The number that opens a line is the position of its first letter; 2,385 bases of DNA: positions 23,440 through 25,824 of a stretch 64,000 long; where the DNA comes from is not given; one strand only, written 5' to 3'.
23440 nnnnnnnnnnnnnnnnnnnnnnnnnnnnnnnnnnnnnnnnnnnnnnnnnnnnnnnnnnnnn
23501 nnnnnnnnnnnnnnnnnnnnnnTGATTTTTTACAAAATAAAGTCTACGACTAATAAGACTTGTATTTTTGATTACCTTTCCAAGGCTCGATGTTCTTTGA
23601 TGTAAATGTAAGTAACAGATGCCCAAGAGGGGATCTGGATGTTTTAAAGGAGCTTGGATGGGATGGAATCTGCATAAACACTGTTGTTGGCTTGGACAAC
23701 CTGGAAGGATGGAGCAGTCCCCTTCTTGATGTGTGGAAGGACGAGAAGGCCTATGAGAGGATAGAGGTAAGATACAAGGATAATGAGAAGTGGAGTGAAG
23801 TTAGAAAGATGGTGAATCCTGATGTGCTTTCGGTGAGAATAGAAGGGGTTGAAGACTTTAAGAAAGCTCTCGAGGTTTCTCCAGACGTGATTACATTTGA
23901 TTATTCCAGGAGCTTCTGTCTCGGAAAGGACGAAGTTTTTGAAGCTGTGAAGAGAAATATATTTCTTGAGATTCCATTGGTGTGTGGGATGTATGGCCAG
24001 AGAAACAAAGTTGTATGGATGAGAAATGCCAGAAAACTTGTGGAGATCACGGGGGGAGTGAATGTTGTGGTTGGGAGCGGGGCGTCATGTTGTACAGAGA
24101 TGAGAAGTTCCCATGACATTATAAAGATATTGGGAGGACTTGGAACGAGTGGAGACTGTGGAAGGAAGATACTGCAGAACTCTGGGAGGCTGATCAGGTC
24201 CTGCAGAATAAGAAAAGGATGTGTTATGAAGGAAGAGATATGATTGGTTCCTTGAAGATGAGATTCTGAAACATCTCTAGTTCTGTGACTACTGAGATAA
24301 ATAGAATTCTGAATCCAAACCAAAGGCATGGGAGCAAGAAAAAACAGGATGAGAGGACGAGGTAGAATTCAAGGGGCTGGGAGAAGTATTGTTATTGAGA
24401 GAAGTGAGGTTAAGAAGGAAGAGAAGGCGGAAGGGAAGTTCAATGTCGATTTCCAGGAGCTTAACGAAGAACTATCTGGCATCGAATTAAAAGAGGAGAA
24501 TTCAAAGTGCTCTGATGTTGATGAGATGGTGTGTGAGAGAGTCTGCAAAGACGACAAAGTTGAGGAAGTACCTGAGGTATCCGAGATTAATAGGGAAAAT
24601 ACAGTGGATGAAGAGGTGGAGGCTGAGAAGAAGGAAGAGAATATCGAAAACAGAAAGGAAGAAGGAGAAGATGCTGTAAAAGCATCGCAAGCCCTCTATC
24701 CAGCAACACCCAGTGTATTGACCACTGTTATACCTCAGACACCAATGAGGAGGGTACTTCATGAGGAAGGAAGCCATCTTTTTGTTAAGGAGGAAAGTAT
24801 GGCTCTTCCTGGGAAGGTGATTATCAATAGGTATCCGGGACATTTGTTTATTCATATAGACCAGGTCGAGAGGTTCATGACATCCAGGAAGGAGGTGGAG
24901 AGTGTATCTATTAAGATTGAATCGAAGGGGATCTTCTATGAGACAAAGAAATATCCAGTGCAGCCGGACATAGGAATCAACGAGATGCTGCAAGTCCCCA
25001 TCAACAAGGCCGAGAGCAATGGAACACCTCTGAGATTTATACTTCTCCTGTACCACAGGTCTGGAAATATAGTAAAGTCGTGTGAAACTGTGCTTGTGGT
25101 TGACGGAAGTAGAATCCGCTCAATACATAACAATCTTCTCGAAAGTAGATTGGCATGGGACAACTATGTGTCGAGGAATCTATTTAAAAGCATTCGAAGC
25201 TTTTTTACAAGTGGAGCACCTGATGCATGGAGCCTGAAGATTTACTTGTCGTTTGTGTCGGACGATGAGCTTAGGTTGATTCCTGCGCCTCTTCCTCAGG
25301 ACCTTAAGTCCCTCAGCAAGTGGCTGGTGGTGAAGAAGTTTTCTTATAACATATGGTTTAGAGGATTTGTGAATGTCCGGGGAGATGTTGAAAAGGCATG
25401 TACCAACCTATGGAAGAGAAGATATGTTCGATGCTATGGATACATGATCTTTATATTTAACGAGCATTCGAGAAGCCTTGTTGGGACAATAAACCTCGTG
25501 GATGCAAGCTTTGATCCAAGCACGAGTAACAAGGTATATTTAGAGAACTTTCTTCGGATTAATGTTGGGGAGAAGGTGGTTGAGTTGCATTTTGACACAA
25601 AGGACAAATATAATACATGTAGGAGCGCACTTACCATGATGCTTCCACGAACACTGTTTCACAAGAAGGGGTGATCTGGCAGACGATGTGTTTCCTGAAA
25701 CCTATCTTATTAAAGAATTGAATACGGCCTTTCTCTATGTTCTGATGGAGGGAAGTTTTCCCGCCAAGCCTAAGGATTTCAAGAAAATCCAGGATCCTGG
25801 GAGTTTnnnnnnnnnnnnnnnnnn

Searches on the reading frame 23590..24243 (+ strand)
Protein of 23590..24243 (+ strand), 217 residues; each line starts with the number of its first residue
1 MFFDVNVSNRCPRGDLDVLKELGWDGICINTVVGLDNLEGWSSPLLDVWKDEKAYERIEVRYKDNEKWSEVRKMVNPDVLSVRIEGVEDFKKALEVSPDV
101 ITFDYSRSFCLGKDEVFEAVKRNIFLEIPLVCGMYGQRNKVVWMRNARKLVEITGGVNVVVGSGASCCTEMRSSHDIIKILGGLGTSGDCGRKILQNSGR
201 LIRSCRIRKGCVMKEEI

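Call 7: search_protein_families(library=pfam, proteins=[window:23590-24243:+], max_evalue=1)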
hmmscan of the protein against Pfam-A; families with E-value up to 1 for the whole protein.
window:23590-24243:+ (217 aa): 3 families
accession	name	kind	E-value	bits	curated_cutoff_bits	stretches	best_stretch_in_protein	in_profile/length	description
PF01876.22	RNase_P_p30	-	3.4e-24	85.9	35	1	15-195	18-211/214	RNase P subunit p30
PF01729.25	QRPTase_C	-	0.033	14.4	23.1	1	66-107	68-110/169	Quinolinate phosphoribosyl transferase, C-terminal domain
PF00944.25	Peptidase_S3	-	0.11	12.7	21.2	1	178-202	97-121/159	Alphavirus core protein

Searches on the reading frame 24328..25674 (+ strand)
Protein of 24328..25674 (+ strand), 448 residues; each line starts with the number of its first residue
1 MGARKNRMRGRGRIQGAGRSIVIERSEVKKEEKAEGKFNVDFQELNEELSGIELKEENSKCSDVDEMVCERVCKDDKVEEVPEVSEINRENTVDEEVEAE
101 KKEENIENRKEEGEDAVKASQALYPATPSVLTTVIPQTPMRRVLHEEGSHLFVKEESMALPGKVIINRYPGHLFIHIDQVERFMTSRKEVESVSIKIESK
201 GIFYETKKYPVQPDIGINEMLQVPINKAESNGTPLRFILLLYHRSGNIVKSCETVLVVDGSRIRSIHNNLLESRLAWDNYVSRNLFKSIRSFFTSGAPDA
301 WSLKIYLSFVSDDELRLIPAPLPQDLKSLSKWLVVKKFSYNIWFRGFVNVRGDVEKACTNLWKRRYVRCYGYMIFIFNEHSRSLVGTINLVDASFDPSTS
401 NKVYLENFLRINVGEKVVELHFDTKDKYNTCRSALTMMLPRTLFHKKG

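Call 7: search_protein_families(library=pfam, proteins=[window:24328-25674:+], max_evalue=1)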
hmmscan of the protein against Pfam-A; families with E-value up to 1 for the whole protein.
window:24328-25674:+ (448 aa): 1 family
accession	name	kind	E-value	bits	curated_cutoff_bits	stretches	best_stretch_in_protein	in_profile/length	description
PF09671.16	Spore_GerQ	-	0.041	14.3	25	0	402-429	3-31/76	Spore coat protein (Spore_GerQ)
